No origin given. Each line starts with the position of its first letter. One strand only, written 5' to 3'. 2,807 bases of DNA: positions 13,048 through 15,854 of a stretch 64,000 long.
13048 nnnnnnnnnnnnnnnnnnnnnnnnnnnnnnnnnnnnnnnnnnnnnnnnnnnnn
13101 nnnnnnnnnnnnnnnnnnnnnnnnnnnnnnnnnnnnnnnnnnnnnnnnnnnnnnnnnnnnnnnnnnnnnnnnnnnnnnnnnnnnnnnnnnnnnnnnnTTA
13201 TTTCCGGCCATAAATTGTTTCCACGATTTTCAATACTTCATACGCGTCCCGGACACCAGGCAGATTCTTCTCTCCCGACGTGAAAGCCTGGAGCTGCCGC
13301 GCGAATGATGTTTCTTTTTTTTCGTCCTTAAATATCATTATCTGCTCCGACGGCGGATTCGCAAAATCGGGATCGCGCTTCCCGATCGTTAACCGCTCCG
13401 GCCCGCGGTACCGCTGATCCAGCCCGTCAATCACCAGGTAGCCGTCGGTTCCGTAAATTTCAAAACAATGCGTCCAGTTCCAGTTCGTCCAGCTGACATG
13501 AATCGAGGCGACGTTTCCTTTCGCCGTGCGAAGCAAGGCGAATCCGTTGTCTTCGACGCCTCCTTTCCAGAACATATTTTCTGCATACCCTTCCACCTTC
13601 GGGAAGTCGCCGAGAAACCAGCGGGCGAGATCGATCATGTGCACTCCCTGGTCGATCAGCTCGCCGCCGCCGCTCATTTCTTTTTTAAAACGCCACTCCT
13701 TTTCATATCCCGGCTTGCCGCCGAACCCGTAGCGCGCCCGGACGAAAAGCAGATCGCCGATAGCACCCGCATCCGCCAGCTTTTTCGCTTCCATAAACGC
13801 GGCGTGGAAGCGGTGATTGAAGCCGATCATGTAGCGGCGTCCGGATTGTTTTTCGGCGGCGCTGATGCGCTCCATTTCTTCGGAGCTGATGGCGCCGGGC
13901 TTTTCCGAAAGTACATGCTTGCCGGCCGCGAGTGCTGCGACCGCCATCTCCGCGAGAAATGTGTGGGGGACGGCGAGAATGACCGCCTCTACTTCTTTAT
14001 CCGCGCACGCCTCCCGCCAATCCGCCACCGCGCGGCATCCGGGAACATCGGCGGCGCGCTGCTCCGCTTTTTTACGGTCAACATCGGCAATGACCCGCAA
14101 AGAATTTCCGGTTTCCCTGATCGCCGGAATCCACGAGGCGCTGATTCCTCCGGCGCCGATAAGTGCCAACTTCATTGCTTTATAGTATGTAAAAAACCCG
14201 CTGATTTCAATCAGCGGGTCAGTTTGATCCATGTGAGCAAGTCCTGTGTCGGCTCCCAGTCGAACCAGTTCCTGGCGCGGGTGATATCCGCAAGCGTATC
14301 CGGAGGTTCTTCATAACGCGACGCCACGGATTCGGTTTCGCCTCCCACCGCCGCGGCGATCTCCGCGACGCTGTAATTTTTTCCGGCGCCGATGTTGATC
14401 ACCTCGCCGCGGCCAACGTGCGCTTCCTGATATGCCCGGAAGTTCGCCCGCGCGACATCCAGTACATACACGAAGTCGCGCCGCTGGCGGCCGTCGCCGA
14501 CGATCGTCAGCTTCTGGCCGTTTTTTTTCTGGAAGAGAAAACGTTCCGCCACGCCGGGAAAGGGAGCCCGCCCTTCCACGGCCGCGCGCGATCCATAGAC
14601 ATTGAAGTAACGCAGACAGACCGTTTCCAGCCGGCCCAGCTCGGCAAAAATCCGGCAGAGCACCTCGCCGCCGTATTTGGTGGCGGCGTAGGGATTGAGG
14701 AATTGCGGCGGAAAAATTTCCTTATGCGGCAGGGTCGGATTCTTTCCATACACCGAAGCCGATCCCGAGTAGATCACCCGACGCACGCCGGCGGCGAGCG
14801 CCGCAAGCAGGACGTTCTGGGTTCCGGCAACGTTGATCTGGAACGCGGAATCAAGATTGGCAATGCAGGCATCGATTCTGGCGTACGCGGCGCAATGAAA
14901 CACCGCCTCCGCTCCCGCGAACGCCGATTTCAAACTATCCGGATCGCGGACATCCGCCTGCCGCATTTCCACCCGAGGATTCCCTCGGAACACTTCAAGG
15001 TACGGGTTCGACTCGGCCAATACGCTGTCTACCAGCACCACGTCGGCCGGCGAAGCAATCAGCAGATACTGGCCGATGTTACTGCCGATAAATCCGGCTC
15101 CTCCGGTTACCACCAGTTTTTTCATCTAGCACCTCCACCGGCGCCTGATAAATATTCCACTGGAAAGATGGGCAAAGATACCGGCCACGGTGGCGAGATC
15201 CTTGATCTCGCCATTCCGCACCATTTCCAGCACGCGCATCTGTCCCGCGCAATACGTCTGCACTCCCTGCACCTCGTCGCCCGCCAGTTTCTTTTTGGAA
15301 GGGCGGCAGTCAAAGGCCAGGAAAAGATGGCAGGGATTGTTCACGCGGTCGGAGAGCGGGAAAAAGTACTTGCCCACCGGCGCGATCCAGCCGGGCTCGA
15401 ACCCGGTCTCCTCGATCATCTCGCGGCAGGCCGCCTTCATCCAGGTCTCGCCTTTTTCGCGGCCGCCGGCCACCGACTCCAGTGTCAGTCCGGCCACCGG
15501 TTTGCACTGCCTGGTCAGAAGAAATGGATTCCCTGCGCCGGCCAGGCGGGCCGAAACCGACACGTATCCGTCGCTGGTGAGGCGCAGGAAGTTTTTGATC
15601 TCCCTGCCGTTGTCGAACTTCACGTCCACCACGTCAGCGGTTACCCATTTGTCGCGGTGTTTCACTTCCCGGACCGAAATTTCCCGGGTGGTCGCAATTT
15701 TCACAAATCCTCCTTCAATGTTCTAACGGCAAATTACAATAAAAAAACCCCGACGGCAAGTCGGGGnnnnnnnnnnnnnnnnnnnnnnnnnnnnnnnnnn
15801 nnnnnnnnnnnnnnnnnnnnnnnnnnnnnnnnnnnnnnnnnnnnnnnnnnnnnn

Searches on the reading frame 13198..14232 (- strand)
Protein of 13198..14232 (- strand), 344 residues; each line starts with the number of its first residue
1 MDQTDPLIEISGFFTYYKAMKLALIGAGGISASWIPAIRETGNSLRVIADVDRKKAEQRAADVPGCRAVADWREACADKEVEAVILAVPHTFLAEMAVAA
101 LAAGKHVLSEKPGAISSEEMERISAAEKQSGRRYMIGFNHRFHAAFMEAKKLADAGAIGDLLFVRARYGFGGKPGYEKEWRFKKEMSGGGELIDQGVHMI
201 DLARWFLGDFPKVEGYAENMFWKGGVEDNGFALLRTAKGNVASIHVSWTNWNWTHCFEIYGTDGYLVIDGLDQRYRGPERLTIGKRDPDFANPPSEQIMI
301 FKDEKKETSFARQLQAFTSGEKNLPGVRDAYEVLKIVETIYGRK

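Call 6: search_protein_families(library=pfam, proteins=[window:13198-14232:-], max_evalue=0.01)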
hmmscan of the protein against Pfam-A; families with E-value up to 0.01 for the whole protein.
window:13198-14232:- (344 aa): 8 families
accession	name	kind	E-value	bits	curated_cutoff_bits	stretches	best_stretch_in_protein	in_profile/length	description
PF22725.1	GFO_IDH_MocA_C3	-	6.2e-32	110.6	27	1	146-266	1-123/124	GFO/IDH/MocA C-terminal domain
PF01408.29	GFO_IDH_MocA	-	5.4e-20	72.7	24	1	21-138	2-120/120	Oxidoreductase family, NAD-binding Rossmann fold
PF02894.22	GFO_IDH_MocA_C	-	7.3e-18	65.6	22.9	1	150-341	1-207/218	Oxidoreductase family, C-terminal alpha/beta domain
PF03447.22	NAD_binding_3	-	3.5e-08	34.6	24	1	26-135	1-114/116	Homoserine dehydrogenase, NAD binding domain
PF02629.25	CoA_binding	-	2.1e-05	25.6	22.3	1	19-104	3-87/97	CoA binding domain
PF03807.23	F420_oxidored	-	0.0012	19.8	21.6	1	21-109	1-90/94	NADP oxidoreductase coenzyme F420-dependent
PF08635.15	ox_reductase_C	-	0.0041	17.2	22.5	1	147-210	7-67/142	Putative oxidoreductase C terminal domain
PF03435.24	Sacchrp_dh_NADP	-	0.0078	17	25.1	0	24-113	3-98/129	Saccharopine dehydrogenase NADP binding domain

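Call 7: search_protein_families(library=ncbifam, proteins=[window:13198-14232:-], max_evalue=0.001)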
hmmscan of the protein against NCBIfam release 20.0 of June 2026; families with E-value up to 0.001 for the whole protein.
window:13198-14232:- (344 aa): 11 families
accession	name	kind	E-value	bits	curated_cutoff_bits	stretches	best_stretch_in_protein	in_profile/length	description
NF052479.1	LevoglcsnDh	equivalog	2.2e-38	132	650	1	44-218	37-213/386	levoglucosan dehydrogenase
TIGR04380.1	myo_inos_iolG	equivalog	2.3e-36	125.3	355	1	20-269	2-253/330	inositol 2-dehydrogenase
NF040723.1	UDP-GlcNAcDh_Arch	equivalog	2.3e-21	76.6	450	1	20-274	1-243/302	UDP-N-acetylglucosamine 3-dehydrogenase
NF008607.0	PRK11579.1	subfamily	6.4e-18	64.8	330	1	20-288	5-266/346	oxidoreductase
NF041392.1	XylDh_Gfo6_Halo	equivalog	9.3e-18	64.1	350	1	19-271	16-278/350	D-xylose 1-dehydrogenase Gfo6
NF052679.1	InsChiInosDhIolG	equivalog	1.6e-17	63.5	540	1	20-209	3-187/343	bifunctional inositol 2-dehydrogenase/D-chiro-inositol 1-dehydrogenase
NF058563.1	BT_2159_fam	equivalog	5e-13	48.8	650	1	21-208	2-184/350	disaccharide 3-dehydrogenase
NF007574.0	PRK10206.1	equivalog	4e-10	39.3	352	1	35-292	19-270/345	oxidoreductase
NF058561.1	BT_2158_fam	equivalog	3.5e-08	32.5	750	1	20-126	36-142/487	glycoside 3-dehydrogenase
NF005694.0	PRK07502.1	equivalog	4.1e-05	23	409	1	20-99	7-85/310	prephenate/arogenate dehydrogenase family protein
NF003995.0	PRK05472.2-4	subfamily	0.00089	18.8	126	0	14-104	78-169/213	redox-sensing transcriptional repressor Rex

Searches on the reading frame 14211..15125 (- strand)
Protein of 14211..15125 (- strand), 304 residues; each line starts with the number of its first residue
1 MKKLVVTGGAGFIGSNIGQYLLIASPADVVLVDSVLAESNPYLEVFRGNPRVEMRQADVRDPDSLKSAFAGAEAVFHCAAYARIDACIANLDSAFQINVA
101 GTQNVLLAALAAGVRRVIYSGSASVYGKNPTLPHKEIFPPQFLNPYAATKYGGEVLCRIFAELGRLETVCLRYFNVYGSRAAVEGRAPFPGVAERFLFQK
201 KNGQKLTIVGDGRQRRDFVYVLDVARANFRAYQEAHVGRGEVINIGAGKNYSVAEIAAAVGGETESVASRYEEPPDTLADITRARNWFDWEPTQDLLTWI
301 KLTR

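Call 6: search_protein_families(library=pfam, proteins=[window:14211-15125:-], max_evalue=0.01)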
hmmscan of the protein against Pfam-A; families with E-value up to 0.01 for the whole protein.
window:14211-15125:- (304 aa): 9 families
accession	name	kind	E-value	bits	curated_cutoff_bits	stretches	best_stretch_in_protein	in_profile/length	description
PF01370.27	Epimerase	-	3.5e-52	177.6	20.9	1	5-246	2-240/240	NAD dependent epimerase/dehydratase family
PF16363.11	GDP_Man_Dehyd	-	3e-36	126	27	1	6-300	2-329/332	GDP-mannose 4,6 dehydratase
PF01073.25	3Beta_HSD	-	4.9e-28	98.4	22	1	5-233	1-230/280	3-beta hydroxysteroid dehydrogenase/isomerase family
PF02719.21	Polysacc_synt_2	-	1.1e-17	64.6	20.2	1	5-260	2-243/293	Polysaccharide biosynthesis protein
PF04321.23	RmlD_sub_bind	-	1.6e-14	54.1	27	1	3-266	2-233/287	RmlD substrate binding domain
PF13460.12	NAD_binding_10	-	8.1e-12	45.8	27.2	1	8-150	1-124/184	NAD(P)H-binding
PF05368.20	NmrA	-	2.8e-10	40.7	27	1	2-138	3-124/298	NmrA-like family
PF07993.18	NAD_binding_4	-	2.1e-09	37.4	20.1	1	65-196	82-219/258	Male sterility protein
PF00106.31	adh_short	-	0.00048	20.1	26.6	1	3-90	2-84/195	short chain dehydrogenase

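Call 7: search_protein_families(library=ncbifam, proteins=[window:14211-15125:-], max_evalue=0.001)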
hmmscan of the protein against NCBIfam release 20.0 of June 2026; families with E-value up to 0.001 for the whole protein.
window:14211-15125:- (304 aa): 29 families (the best 25 are shown)
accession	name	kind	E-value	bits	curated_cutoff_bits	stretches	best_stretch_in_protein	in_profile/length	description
TIGR01179.1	galE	equivalog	1.3e-39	135.9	262.3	1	3-298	1-315/332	UDP-glucose 4-epimerase GalE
TIGR04180.1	EDH_00030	hypoth_equivalog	6.2e-36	124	475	1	5-261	2-253/297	NAD-dependent 4,6-dehydratase LegB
TIGR02197.1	heptose_epim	equivalog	1.2e-30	106.8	274.6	1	4-278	1-275/316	ADP-glyceromanno-heptose 6-epimerase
TIGR01181.1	dTDP_gluc_dehyt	equivalog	3.4e-29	102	365.1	1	3-260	1-257/321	dTDP-glucose 4,6-dehydratase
NF011728.1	PRK15181.1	equivalog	7.1e-27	94.3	760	1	2-256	16-274/348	Vi polysaccharide biosynthesis UDP-N-acetylglucosaminuronic acid C-4 epimerase TviC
NF007956.0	PRK10675.1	subfamily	1.8e-23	83.2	394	1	3-262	2-278/338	UDP-glucose 4-epimerase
NF042422.1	oxyalk_red_OleD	equivalog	4.9e-22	78.7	580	1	3-253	2-231/329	2-alkyl-3-oxoalkanoate reductase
NF042423.1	oxyalk_red_Shew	equivalog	2.9e-19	69.3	580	1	2-234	9-223/331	2-alkyl-3-oxoalkanoate reductase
NF007490.0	PRK10084.1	subfamily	5.7e-19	68.3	649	2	3-109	2-111/361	dTDP-glucose 4,6-dehydratase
NF008360.0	PRK11150.1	equivalog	1.1e-18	67.6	452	1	4-262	2-252/310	ADP-glyceromanno-heptose 6-epimerase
TIGR03466.1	HpnA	hypoth_equivalog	2.8e-18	65.9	367.65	1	3-129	2-120/327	hopanoid-associated sugar epimerase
NF007582.0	PRK10217.1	equivalog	6.8e-18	64.9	698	1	1-266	1-272/355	dTDP-glucose 4,6-dehydratase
TIGR01214.1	rmlD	equivalog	3.4e-17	62.5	224.05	1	3-252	1-217/285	dTDP-4-dehydrorhamnose reductase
NF052578.1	StrlDmthSdmBMthl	equivalog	2.9e-13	50.3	600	1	5-287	4-268/328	sterol demethylase protein SdmB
TIGR03589.1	PseB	equivalog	4.5e-13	48.8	407.75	1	2-261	5-241/324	UDP-N-acetylglucosamine 4,6-dehydratase (inverting)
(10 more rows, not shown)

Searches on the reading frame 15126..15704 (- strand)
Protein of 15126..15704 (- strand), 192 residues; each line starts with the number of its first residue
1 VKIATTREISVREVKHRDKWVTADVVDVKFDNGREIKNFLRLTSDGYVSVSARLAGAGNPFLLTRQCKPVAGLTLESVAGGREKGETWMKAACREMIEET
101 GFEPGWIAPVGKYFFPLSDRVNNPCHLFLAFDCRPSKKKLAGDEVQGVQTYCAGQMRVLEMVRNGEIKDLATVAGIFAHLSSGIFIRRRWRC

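Call 6: search_protein_families(library=pfam, proteins=[window:15126-15704:-], max_evalue=0.01)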
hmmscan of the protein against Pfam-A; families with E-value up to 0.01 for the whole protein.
window:15126-15704:- (192 aa): 1 family
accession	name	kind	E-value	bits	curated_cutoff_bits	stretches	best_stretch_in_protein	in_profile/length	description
PF00293.34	NUDIX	-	1.5e-09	38.4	21.1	1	49-151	5-113/134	NUDIX domain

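Call 7: search_protein_families(library=ncbifam, proteins=[window:15126-15704:-], max_evalue=0.001)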
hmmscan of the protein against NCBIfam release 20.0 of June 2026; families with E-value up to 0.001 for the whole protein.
window:15126-15704:- (192 aa): 4 families
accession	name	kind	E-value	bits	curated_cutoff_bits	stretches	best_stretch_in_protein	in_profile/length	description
NF008736.0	PRK11762.1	equivalog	1.4e-07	31.2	169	1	8-177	9-175/186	ADP compounds hydrolase NudE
NF011585.0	PRK15009.1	equivalog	0.00037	20.3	234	1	72-174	78-179/191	GDP-mannose pyrophosphatase NudK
TIGR02705.1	nudix_YtkD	equivalog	0.00039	20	154.4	1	75-114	47-86/156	RNA deprotection pyrophosphohydrolase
TIGR00052.1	TIGR00052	subfamily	0.00044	19.9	79.55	1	74-175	81-182/188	nudix-type nucleoside diphosphatase, YffH/AdpP family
